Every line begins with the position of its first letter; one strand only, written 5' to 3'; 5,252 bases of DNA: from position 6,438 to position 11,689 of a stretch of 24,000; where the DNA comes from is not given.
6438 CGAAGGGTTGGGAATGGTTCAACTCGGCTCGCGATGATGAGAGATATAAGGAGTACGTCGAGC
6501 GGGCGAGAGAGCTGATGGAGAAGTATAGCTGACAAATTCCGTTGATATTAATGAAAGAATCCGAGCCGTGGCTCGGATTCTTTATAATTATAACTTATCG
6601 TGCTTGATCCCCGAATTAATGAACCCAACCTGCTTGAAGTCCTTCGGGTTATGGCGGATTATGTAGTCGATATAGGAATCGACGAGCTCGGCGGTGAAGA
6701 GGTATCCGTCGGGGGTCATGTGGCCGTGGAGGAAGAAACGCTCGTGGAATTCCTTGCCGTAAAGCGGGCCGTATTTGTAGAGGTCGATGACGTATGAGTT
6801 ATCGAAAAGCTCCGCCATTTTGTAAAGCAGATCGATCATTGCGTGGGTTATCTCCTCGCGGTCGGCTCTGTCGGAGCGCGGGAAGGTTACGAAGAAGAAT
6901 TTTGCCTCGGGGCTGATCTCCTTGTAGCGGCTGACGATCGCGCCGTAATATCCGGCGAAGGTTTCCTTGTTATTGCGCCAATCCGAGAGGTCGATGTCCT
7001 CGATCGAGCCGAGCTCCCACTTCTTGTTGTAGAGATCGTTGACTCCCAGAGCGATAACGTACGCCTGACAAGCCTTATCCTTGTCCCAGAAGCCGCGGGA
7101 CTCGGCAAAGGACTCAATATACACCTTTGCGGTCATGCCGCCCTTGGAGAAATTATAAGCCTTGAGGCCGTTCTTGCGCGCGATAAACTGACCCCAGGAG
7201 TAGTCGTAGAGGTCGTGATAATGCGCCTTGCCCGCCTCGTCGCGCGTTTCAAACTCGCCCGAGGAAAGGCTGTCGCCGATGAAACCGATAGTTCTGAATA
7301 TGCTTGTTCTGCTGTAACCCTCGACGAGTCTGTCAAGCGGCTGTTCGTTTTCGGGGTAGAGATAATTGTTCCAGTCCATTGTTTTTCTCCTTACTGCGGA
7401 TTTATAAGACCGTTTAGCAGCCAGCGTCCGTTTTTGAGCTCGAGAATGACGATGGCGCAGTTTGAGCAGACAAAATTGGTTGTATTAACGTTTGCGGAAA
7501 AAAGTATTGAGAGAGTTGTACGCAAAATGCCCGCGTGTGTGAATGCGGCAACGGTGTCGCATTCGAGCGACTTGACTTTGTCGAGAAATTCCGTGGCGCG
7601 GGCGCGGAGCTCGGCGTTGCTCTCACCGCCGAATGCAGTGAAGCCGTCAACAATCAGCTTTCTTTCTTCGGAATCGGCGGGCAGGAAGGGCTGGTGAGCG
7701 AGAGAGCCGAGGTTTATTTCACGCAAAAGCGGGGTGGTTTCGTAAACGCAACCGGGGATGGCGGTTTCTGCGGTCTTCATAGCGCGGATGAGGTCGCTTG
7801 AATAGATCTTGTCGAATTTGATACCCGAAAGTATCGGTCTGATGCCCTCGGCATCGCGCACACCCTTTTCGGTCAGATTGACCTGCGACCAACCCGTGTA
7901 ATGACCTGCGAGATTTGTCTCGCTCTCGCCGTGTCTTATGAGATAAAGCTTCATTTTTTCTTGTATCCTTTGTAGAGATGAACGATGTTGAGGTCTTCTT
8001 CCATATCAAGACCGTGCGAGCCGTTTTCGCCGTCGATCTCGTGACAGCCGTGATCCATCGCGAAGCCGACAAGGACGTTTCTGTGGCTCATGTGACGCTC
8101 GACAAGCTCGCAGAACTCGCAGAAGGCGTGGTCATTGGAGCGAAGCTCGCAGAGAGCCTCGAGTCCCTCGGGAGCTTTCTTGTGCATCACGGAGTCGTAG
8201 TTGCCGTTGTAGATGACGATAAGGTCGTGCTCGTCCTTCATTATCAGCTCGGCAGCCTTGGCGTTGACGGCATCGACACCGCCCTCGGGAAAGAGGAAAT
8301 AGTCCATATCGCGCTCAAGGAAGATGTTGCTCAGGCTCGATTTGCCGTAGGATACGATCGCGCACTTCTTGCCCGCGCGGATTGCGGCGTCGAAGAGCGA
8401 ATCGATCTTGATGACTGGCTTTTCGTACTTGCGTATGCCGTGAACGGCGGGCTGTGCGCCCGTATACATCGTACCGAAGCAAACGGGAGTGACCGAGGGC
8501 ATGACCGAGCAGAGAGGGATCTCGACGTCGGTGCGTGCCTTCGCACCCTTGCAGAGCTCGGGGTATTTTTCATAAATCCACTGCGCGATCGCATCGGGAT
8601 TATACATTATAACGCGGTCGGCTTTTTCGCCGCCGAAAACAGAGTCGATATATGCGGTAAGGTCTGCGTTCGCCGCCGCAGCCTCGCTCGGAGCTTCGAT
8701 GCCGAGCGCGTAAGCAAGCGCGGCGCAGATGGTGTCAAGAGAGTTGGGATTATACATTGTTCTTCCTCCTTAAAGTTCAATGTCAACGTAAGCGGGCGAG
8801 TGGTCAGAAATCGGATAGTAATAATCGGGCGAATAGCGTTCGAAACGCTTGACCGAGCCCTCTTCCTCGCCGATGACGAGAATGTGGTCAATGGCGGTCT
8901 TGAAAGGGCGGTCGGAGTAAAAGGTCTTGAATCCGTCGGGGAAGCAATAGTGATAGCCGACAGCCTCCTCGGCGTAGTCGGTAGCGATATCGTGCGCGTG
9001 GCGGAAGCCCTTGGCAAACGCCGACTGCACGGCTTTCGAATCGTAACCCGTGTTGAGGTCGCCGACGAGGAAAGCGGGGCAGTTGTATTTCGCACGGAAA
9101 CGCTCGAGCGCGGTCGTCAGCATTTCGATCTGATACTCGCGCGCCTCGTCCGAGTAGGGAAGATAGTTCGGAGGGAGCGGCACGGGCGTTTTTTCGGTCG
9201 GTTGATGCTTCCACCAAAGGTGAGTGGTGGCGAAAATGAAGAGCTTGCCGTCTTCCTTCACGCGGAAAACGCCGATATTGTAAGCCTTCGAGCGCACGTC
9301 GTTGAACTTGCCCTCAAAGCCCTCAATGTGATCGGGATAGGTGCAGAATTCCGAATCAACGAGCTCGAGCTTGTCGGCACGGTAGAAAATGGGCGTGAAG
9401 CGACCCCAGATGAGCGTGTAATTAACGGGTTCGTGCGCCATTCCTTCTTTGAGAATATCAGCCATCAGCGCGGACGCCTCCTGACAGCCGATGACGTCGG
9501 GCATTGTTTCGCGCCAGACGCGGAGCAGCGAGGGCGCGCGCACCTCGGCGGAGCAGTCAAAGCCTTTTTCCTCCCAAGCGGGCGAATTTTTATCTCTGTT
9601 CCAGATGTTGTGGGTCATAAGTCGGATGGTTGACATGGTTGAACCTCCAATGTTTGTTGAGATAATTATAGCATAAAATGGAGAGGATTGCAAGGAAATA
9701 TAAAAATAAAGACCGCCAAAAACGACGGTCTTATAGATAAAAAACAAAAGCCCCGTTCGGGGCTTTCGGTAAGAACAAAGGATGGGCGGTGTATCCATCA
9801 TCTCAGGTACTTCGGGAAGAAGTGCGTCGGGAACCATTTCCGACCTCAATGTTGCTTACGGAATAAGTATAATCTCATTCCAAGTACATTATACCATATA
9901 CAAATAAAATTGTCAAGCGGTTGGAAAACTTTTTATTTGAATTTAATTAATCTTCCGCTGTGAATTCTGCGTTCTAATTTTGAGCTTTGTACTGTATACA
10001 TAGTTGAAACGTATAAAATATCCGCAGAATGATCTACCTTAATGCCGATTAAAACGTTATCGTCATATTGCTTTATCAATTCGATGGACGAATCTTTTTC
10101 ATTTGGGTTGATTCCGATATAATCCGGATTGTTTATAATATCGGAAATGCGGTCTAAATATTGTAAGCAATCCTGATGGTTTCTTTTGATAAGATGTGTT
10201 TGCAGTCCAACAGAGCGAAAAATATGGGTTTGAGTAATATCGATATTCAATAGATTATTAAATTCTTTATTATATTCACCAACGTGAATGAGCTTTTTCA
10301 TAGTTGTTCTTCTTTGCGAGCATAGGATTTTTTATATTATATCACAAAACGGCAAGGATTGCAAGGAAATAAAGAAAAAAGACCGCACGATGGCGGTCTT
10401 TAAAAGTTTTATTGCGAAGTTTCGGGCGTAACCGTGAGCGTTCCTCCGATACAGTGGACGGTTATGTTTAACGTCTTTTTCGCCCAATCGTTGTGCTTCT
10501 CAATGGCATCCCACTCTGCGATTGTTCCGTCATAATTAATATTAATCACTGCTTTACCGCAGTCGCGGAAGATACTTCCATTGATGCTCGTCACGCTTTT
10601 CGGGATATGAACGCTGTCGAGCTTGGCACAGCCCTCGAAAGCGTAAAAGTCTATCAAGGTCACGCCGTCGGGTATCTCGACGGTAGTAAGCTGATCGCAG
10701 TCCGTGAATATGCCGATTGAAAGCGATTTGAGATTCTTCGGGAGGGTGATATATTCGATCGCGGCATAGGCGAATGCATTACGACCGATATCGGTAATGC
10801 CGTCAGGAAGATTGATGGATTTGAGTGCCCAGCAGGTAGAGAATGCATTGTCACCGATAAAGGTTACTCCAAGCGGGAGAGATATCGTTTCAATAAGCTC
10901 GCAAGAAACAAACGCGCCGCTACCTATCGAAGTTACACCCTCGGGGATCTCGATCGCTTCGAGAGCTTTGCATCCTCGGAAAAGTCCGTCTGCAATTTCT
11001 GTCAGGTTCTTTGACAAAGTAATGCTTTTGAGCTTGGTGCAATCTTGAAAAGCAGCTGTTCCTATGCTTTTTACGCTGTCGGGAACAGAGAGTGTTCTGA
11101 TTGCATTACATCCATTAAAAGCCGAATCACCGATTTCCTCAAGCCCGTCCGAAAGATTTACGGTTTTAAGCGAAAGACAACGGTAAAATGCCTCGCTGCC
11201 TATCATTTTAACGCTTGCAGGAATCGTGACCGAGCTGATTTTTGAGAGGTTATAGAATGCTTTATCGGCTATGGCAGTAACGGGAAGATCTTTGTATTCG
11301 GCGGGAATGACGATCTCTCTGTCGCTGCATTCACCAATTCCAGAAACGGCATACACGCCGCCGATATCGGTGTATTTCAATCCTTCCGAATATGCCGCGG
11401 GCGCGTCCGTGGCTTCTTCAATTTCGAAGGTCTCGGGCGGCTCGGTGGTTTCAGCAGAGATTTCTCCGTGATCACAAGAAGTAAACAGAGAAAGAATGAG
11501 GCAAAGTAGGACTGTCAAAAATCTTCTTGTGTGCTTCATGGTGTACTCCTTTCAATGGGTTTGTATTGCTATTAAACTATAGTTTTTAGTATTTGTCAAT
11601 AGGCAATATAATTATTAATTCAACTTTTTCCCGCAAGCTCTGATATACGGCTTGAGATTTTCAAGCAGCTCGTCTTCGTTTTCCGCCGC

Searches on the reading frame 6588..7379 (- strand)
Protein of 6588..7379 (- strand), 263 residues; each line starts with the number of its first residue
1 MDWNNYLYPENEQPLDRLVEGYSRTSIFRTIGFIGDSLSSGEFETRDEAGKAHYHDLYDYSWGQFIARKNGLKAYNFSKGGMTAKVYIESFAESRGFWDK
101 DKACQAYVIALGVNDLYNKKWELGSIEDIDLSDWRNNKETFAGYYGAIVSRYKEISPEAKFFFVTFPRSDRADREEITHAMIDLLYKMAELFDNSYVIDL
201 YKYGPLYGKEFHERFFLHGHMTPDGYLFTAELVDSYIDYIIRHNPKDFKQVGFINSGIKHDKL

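Call 103: search_protein_families(library=pfam, proteins=[window:6588-7379:-], max_evalue=0.001)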
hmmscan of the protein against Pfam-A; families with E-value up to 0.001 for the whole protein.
window:6588-7379:- (263 aa): 2 families
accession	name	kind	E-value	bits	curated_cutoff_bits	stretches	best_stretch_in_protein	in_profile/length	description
PF13472.12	Lipase_GDSL_2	-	6e-11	43.6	32.9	1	33-226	1-176/178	GDSL-like Lipase/Acylhydrolase family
PF00657.28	Lipase_GDSL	-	1e-07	32.7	23.6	1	31-158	1-116/208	GDSL-like Lipase/Acylhydrolase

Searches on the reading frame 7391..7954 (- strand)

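Call 103: search_protein_families(library=pfam, proteins=[window:7391-7954:-], max_evalue=0.001)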
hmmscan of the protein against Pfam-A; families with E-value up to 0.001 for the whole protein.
window:7391-7954:- (187 aa): 1 family
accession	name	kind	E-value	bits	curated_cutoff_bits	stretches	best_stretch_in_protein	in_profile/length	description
PF00300.27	His_Phos_1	-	9.4e-37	127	21.7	1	3-182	1-190/194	Histidine phosphatase superfamily (branch 1)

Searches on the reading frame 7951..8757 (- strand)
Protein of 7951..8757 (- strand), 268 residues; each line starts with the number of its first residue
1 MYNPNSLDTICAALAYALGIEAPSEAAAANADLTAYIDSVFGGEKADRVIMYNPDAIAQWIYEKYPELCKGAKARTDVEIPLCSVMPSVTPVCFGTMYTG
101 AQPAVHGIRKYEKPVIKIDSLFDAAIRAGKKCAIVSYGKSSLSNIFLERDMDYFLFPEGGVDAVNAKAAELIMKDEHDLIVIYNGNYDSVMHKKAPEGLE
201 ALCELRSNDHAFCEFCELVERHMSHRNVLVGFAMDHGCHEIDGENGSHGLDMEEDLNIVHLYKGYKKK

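Call 49: search_protein_families(library=pfam, proteins=[window:7951-8757:-], max_evalue=0.00001)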
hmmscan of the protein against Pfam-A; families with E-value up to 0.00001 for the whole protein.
window:7951-8757:- (268 aa): 1 family
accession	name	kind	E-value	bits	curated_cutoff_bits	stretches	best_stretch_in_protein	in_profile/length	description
PF01663.27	Phosphodiest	-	1.3e-10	41.9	23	1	64-250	19-230/342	Type I phosphodiesterase / nucleotide pyrophosphatase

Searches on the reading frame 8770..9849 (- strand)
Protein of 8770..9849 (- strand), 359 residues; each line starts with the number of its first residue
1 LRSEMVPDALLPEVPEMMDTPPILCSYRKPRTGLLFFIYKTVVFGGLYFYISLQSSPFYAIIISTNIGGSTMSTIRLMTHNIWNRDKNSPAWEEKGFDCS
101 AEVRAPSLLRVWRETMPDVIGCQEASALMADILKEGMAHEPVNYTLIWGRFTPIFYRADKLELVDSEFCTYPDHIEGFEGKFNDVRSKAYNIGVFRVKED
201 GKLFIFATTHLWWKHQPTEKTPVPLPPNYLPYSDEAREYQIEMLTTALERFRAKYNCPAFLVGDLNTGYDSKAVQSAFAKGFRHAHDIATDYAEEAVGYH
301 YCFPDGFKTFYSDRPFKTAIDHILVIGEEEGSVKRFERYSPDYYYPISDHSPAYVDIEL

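Call 49: search_protein_families(library=pfam, proteins=[window:8770-9849:-], max_evalue=0.00001)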
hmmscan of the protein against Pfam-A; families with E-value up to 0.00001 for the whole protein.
window:8770-9849:- (359 aa): 1 family
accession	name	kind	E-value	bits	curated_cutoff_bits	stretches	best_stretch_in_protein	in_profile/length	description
PF03372.29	Exo_endo_phos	-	7e-07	29.7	24.5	1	78-325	1-202/225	Endonuclease/Exonuclease/phosphatase family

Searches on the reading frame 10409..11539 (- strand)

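Call 49: search_protein_families(library=pfam, proteins=[window:10409-11539:-], max_evalue=0.00001)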
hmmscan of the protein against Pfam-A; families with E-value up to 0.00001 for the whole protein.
window:10409-11539:- (376 aa): 2 families
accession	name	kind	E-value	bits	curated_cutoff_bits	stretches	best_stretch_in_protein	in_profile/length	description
PF13306.12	LRR_5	-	2.8e-72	241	27.7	2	88-214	1-124/127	BspA type Leucine rich repeat region (6 copies)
PF13855.12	LRR_8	-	1.1e-12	48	27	0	156-197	13-55/61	Leucine rich repeat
